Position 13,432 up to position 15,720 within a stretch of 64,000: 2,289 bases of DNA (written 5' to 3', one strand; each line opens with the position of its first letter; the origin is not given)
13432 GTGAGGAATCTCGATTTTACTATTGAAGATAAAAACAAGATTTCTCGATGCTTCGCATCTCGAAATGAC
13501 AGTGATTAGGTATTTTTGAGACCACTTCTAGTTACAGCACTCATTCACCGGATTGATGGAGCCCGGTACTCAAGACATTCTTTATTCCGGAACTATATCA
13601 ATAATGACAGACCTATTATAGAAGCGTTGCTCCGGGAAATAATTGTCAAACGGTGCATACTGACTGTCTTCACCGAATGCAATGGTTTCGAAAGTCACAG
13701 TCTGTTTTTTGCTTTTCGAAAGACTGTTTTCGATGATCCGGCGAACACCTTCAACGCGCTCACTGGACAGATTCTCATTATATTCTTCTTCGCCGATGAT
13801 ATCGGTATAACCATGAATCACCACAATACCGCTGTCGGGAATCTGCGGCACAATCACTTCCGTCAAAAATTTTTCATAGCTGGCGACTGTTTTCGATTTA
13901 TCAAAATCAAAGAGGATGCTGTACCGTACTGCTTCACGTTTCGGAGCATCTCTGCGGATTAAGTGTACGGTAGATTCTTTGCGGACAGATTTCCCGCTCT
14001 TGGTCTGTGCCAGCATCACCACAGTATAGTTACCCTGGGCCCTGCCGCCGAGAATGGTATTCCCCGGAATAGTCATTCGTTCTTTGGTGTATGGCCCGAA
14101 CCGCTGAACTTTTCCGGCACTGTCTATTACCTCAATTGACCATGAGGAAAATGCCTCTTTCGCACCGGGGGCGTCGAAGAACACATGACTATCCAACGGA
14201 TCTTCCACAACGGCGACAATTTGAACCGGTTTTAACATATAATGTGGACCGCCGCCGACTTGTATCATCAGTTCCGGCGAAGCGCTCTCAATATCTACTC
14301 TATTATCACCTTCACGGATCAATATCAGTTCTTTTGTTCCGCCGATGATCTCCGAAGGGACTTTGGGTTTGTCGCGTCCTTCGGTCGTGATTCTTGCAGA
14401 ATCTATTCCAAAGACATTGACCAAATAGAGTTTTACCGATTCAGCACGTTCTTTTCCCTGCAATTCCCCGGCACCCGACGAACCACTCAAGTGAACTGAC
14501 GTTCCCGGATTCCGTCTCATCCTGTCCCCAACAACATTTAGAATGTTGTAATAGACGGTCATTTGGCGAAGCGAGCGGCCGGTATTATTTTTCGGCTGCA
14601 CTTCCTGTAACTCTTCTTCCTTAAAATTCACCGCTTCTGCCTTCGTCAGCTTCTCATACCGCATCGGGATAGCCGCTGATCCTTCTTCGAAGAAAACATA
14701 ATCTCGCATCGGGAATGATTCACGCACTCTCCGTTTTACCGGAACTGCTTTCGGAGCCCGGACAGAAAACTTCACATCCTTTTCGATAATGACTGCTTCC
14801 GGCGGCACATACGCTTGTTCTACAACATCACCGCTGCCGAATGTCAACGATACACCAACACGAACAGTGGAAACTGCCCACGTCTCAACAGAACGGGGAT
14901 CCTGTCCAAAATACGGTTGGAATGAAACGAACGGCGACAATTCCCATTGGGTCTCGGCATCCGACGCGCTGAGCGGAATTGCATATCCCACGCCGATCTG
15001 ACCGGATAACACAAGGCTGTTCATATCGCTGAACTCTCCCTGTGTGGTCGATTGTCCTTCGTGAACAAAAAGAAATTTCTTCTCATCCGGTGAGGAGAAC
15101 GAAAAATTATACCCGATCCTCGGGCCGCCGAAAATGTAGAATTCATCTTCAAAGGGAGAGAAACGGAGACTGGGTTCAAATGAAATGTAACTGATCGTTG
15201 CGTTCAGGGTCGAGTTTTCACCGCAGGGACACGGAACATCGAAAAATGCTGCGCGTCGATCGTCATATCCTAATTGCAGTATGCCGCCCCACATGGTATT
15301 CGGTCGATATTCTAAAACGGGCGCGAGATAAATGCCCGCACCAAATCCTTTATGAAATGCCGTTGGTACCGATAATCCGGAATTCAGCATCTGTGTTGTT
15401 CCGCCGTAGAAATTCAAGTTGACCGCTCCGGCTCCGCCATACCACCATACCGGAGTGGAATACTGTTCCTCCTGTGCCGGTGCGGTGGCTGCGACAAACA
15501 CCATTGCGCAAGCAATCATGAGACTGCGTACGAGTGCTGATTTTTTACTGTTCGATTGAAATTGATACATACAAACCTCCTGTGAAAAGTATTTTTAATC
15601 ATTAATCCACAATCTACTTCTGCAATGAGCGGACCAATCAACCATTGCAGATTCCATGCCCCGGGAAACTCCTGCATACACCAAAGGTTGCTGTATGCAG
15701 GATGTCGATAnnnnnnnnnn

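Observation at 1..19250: Accessory island of seven DUF3494 (ice-binding-like) paralogs with combinatorial anchoring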

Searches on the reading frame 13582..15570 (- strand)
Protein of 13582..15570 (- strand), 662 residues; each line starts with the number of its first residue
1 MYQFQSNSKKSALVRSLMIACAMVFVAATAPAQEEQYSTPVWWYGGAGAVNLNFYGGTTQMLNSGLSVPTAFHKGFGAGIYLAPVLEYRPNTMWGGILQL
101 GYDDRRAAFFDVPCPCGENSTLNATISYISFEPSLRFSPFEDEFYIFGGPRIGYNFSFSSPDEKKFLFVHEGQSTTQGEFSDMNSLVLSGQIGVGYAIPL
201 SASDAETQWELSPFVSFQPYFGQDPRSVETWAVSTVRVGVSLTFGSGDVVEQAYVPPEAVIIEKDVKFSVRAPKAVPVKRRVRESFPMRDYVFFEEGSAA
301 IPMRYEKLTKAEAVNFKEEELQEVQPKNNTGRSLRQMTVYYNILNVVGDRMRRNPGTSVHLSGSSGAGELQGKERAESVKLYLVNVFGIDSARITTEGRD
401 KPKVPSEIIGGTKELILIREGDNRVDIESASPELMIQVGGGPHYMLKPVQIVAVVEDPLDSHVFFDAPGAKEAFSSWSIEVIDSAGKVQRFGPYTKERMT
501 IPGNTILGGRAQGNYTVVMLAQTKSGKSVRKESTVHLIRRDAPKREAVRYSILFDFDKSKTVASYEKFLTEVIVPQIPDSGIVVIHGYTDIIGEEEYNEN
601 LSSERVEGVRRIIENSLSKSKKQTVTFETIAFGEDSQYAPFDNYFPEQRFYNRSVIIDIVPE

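Call 3: search_protein_families(library=pfam, proteins=[window:13582-15570:-], max_evalue=0.01)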
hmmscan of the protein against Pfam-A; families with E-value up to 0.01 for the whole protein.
window:13582-15570:- (662 aa): 3 families
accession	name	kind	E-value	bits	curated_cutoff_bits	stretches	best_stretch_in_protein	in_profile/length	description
PF00691.25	OmpA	-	1.3e-10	41.9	27.2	1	554-643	2-88/98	OmpA family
PF13568.12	OMP_b-brl_2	-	1.4e-06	29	27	1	50-199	9-157/175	Outer membrane protein beta-barrel domain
PF13505.12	OMP_b-brl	-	1.7e-05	25.5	28.7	1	19-199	2-141/175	Outer membrane protein beta-barrel domain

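Call 30: search_protein_families(library=ncbifam, proteins=[window:13582-15570:-], max_evalue=0.001)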
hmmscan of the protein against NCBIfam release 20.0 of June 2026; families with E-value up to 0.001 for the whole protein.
window:13582-15570:- (662 aa): 11 families
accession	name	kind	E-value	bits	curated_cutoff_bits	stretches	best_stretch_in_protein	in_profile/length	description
NF053611.1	YiaD_Gzip_OmpA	equivalog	2e-12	47.2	175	1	508-658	60-205/206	YiaD family glycine zipper/OmpA-like lipoprotein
NF045787.1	OmpABordt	equivalog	2.2e-11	43.8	200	1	539-660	74-190/194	outer membrane protein OmpA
TIGR03789.1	pdsO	hypoth_equivalog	3.9e-10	39.8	152.2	1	559-658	148-242/243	sortase-associated OmpA-like protein PdsO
NF053613.1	OMP_toxin_LptF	equivalog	2.7e-08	33.8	400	1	552-658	143-244/256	lipotoxin F family OmpA-related lipoprotein LptF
NF008071.1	PRK10808.1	equivalog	4e-08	33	277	1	544-610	225-294/358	porin OmpA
NF047726.1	AutTranAdhPGAsTpgA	equivalog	8e-08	31.8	350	1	546-615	150-223/268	trimeric autotransporter adhesin/peptidogylcan-associated protein TpgA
TIGR02802.1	Pal_lipo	equivalog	1.6e-07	31.3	125.35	1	552-636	2-83/104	peptidoglycan-associated lipoprotein Pal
NF053612.1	anchor_PA1041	equivalog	2.9e-07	30.7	250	1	551-658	132-234/236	PA1041 family peptidoglycan-binding anchor lipoprotein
NF045788.1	Omp38Acinit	equivalog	4.3e-07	29.3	500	0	548-657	239-344/354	outer membrane protein Omp38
NF053585.1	OMP_LP_YfiB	equivalog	3.8e-06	26.9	128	1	551-616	57-123/163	outer membrane lipoprotein YfiB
NF052230.1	T9SS_PorE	exception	6.7e-05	21.3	600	0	551-615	516-582/648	PorE family type IX secretion system protein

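Call 58: find_homologous_proteins(query=window:13582-15570:-, max_evalue=1e-10)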
Query window:13582-15570:- (662 aa): 2384 proteins with E <= 1e-10 among 8000 candidates; the best 120 are listed.
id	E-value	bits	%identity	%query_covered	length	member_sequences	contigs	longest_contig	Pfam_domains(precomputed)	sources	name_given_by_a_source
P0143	0.0e+0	1340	89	100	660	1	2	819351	PF00691.26,PF13568.13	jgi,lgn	jgi:outer membrane protein OmpA-like peptidoglycan-associated protein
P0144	0.0e+0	1223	81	100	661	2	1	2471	PF00691.26,PF13568.13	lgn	-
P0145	0.0e+0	1089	71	100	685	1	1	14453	PF00691.26,PF13568.13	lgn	-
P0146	0.0e+0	1068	71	97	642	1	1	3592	PF00691.26,PF13568.13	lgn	-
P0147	0.0e+0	1055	68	100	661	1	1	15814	PF00691.26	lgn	-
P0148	0.0e+0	1046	68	100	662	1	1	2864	PF00691.26,PF13568.13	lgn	-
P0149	0.0e+0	1045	68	100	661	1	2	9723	PF00691.26,PF13568.13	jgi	jgi:outer membrane protein OmpA-like peptidoglycan-associated protein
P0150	0.0e+0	1036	69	98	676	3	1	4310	PF00691.26,PF13568.13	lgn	-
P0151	1.3e-298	1010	67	98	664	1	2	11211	PF00691.26,PF13568.13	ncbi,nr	ncbi:MAG: outer membrane beta-barrel protein [Bacteroidetes bacterium]|nr:outer membrane beta-barrel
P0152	3.9e-298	1009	67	99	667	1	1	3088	PF00691.26,PF13568.13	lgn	-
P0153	6.4e-296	1001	67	97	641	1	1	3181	PF00691.26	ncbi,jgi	ncbi:MAG: flagellar motor protein MotB [Bacteroidota bacterium]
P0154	3.2e-295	999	69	98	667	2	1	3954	PF00691.26,PF13568.13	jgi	jgi:outer membrane protein OmpA-like peptidoglycan-associated protein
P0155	1.3e-294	997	66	99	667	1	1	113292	PF00691.26,PF13568.13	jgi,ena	-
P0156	6.1e-294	995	64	100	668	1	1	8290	PF00691.26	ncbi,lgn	-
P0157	1.2e-292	990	66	98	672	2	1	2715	PF00691.26,PF13568.13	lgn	-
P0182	1.0e-277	941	62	99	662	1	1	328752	PF00691.26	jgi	jgi:outer membrane protein OmpA-like peptidoglycan-associated protein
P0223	3.4e-253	860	58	97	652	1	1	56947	PF00691.26,PF13568.13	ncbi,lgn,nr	ncbi:MAG: outer membrane protein OmpA [Fibrobacteres bacterium]|nr:outer membrane protein OmpA [Fibr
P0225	7.7e-252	856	59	97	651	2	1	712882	PF00691.26,PF13568.13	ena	-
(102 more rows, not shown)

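Call 59: find_encoding_contigs(protein=P0225, flank=10000, max_places=1)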
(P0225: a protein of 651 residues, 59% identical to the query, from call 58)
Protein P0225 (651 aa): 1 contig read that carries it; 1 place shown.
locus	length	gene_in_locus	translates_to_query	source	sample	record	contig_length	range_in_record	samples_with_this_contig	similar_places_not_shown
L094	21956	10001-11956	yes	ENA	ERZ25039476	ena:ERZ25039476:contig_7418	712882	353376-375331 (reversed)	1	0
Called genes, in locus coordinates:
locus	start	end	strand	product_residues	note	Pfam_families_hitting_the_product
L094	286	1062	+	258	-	-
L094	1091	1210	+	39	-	PF02796:HTH_7, PF13384:HTH_23 (weak)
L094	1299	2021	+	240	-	-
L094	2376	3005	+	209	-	PF00126:HTH_1, PF03466:LysR_substrate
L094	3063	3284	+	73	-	PF03466:LysR_substrate (weak)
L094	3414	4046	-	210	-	PF07992:Pyr_redox_2, PF18113:Rbx_binding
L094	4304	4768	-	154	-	PF07992:Pyr_redox_2 (weak)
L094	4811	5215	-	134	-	PF02915:Rubrerythrin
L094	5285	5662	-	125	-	PF03976:PPK2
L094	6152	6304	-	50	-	-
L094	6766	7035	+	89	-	-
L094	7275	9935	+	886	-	PF13205:Big_5, PF00041:fn3 (faint), PF16656:Pur_ac_phosph_N (faint), PF25788:Ig_Rha78A_N (faint), PF24489:Ig_J_second (faint), PF11999:Ice_binding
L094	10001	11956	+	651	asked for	PF13568:OMP_b-brl_2, PF00691:OmpA (faint)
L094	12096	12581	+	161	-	-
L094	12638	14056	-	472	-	-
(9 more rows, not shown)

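Call 60: find_encoding_contigs(protein=P0182, flank=10000, max_places=1)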
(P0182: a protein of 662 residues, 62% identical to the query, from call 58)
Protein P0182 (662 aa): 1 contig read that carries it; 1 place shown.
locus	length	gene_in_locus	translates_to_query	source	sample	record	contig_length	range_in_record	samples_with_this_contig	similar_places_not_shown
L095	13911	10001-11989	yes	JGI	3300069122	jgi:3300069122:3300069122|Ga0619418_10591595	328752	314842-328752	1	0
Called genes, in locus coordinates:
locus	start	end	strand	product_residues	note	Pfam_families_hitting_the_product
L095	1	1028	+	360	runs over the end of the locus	PF07136:DUF1385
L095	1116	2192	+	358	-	PF03462:PCRF, PF00472:RF-1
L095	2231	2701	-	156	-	PF00383:dCMP_cyt_deam_1, PF14437:MafB19-deam, PF14439:Bd3614-deam (weak)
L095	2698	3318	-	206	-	PF00512:HisKA (weak)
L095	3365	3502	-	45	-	-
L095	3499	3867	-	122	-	-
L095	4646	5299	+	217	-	PF00072:Response_reg, PF00196:GerE, PF04545:Sigma70_r4 (weak), PF08281:Sigma70_r4_2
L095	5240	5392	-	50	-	-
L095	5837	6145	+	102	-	-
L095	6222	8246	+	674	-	PF13205:Big_5, PF16656:Pur_ac_phosph_N (faint), PF24489:Ig_J_second (faint), PF25788:Ig_Rha78A_N (faint), PF00041:fn3 (weak), PF11999:Ice_binding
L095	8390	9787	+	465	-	PF11999:Ice_binding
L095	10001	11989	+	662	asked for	PF00691:OmpA (faint)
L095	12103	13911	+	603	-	?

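Call 61: find_encoding_contigs(protein=P0223, flank=10000, max_places=1)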
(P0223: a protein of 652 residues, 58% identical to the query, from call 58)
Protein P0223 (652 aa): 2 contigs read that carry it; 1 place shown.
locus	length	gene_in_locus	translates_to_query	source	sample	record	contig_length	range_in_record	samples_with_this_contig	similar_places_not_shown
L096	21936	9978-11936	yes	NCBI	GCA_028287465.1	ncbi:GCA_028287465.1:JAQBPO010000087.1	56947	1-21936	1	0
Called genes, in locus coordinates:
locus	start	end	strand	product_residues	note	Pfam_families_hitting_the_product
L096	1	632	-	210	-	PF25174:Beta-prop_THOC3 (faint)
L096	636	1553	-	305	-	PF07485:DUF1529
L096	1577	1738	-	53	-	-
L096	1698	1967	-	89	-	-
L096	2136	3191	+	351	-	-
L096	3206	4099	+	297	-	PF01297:ZnuA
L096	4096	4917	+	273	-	PF00950:ABC-3, PF01032:FecCD (weak)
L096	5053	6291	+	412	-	PF25182:NonGDSL (weak), PF00657:Lipase_GDSL, PF13472:Lipase_GDSL_2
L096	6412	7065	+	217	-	PF00072:Response_reg, PF00196:GerE, PF08281:Sigma70_r4_2 (weak)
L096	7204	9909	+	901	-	PF13205:Big_5, PF00041:fn3 (faint), PF16656:Pur_ac_phosph_N (faint), PF25788:Ig_Rha78A_N (faint), PF16655:PhoD_N (faint), PF24489:Ig_J_second (faint), PF11999:Ice_binding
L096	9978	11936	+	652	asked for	PF13568:OMP_b-brl_2 (weak), PF00691:OmpA (faint)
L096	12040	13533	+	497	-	PF14100:DUF6807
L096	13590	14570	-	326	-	PF08240:ADH_N, PF00107:ADH_zinc_N, PF13602:ADH_zinc_N_2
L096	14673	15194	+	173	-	PF08937:ThsB_TIR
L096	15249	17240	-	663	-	PF13620:CarboxypepD_reg (faint)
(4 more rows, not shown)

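Call 77: find_related_loci(query=A1, collection=metagenome_contigs, flank=8000)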
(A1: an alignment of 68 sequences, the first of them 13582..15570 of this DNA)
Query A1 (662 aa) in metagenome_contigs; peptide patterns used: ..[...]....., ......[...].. (x = any residue, [..] = any of these).
600 stretches matched a pattern (row limit reached: there are more); 493 encode a relative of the query (tblastn E <= 1e-3); the best 80 are kept; 79 distinct loci.
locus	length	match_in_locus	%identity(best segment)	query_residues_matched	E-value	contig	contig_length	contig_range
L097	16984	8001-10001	61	1-662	0e+0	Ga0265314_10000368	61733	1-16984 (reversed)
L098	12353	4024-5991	62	10-662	0e+0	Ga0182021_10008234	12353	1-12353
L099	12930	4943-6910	61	13-662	0e+0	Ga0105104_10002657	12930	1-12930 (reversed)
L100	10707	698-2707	60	1-662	0e+0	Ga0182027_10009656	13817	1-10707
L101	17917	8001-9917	62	13-661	0e+0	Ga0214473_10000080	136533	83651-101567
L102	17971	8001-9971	60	13-662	0e+0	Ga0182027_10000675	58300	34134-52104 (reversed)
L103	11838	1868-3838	56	11-662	0e+0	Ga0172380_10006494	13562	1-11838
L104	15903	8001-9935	58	10-661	0e+0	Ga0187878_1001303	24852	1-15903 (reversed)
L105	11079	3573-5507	58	10-661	0e+0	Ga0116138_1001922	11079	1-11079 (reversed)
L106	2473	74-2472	54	1-661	0e+0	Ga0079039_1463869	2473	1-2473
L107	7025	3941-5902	54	1-661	0e+0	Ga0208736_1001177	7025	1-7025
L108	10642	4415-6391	53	1-661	0e+0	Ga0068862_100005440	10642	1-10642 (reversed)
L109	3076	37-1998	52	1-661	0e+0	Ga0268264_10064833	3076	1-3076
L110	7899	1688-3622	55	11-661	0e+0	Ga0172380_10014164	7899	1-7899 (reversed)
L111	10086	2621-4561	54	13-661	0e+0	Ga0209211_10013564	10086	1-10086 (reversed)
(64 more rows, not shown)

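Call 80: predict_structure(alignment_id=A1)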
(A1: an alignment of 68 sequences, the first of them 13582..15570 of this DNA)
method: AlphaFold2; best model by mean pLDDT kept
length: 662 residues; sequences in the alignment: 68
mean_pLDDT: 82.3   pTM: 0.55
mean pLDDT of the five models: 82.3, 79.1, 78.2, 76.5, 75.0
residues with pLDDT >= 90: 218; 70-90: 344; 50-70: 62; < 50: 38
segments of 3 or more residues with pLDDT < 50: 1-12, 24-33, 252-263
pLDDT, mean of each block of 10 residues (from residue 1): 35 58 45 64 97 91 87 91 95 93 90 85 90 94 94 71 79 88 86 95 86 94 76 93 87 38 66 74 86 91 90 86 70 72 92 93 94 97 96 96 72 70 91 82 81 75 83 87 89 85 83 91 82 87 77 66 77 87 86 76 86 86 79 78 80 88 75
secondary structure, 60 per line:
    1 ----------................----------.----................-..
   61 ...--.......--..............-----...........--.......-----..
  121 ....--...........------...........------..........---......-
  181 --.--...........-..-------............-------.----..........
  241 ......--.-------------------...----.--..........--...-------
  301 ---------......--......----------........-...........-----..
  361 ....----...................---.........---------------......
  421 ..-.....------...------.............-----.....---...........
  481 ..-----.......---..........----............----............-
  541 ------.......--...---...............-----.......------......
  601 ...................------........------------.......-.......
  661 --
elements in order: H11-26 E42-57 E59-63 E66-72 E75-88 E94-104 E107-113 E119-124 E127-137 E144-154 H161-164 E165-170 E174-179 E186-196 E207-218 E231-246 E269-271 E279-288 E291-293 H310-315 H318-323 H334-341 H343-353 E359-364 H369-387 E394-399 H415-422 E424-428 E435-437 E444-456 E462-466 H470-473 E474-482 E488-494 E498-502 H503-507 E512-523 E528-539 E547-553 H562-576 E582-588 H595-619 E626-633 H646-652 E654-660

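Call 82: fold_search(model_id=the predicted structure, library=pdb)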
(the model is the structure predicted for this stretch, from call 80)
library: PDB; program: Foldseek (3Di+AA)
matches with E <= 10: 1028; with E <= 0.001: 75
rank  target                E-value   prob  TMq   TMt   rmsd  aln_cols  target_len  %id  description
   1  9a2m_MODEL_1_A        4.6e-08  1.00  0.19  0.32  24.4       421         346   16  Model of E. coli OmpA by in-cell photo-crosslinking MS and deep learning (released 2023-02-24)
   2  9fzc_A                7.5e-08  1.00  0.18  0.53   7.4       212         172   15  Structure of OmpA-short in complex with nanobody Nb01 (released 2024-07-17)
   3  9fzd_A                1.9e-07  1.00  0.20  0.59   6.4       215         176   16  Structure of OmpA-long in complex with nanobody Nb39 (released 2024-07-17)
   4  5u1h_A                2.0e-06  1.00  0.15  0.68   4.0       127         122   28  Crystal structure of the C-terminal peptidoglycan binding domain of OprF (PA1777) from Pseudomonas aeruginosa (released 2017-01-11)
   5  9nh1_C                4.4e-06  1.00  0.15  0.30  16.6       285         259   12  In situ cryo-EM structure of porin I of the Legionella Dot/Icm T4SS machine (released 2025-09-17)
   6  9nh1_B                8.9e-06  0.99  0.13  0.25  20.9       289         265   11  In situ cryo-EM structure of porin I of the Legionella Dot/Icm T4SS machine (released 2025-09-17)
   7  5u1h_C                9.9e-06  1.00  0.15  0.68   3.9       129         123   29  Crystal structure of the C-terminal peptidoglycan binding domain of OprF (PA1777) from Pseudomonas aeruginosa (released 2017-01-11)
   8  7rjj_A                1.4e-05  1.00  0.15  0.68   3.6       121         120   30  Crystal Structure of the Peptidoglycan Binding Domain of the Outer Membrane Protein (OmpA) from Klebsiella pneumoniae  (released 2021-07-28)
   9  3td3_A                1.8e-05  1.00  0.15  0.71   3.4       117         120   26  Crystal structure of OmpA-like domain from Acinetobacter baumannii in complex with glycine (released 2011-10-26)
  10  1k24                  1.8e-05  1.00  0.15  0.30  10.9       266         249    8  Crystal Structure of the OpcA Outer Membrane Adhesin/Invasin from Neisseria meningitidis (released 2002-03-27)
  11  1t16_A                2.5e-05  0.97  0.10  0.14  17.3       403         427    8  Crystal structure of the bacterial fatty acid transporter FadL from Escherichia coli (released 2004-06-15)
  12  2r4p_A                2.6e-05  0.92  0.09  0.12  19.5       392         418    8  Crystal structure of the long-chain fatty acid transporter FadL mutant G212E (released 2008-09-16)
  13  2r4n_A                2.9e-05  0.96  0.09  0.14  18.1       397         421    9  Crystal structure of the long-chain fatty acid transporter FadL mutant N33A (released 2008-09-16)
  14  3pgr                  3.2e-05  0.97  0.10  0.15  17.9       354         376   10  Asp348Arg mutant of EcFadL (released 2011-05-25)
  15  3td3_H                3.8e-05  1.00  0.14  0.66   3.6       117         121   25  Crystal structure of OmpA-like domain from Acinetobacter baumannii in complex with glycine (released 2011-10-26)
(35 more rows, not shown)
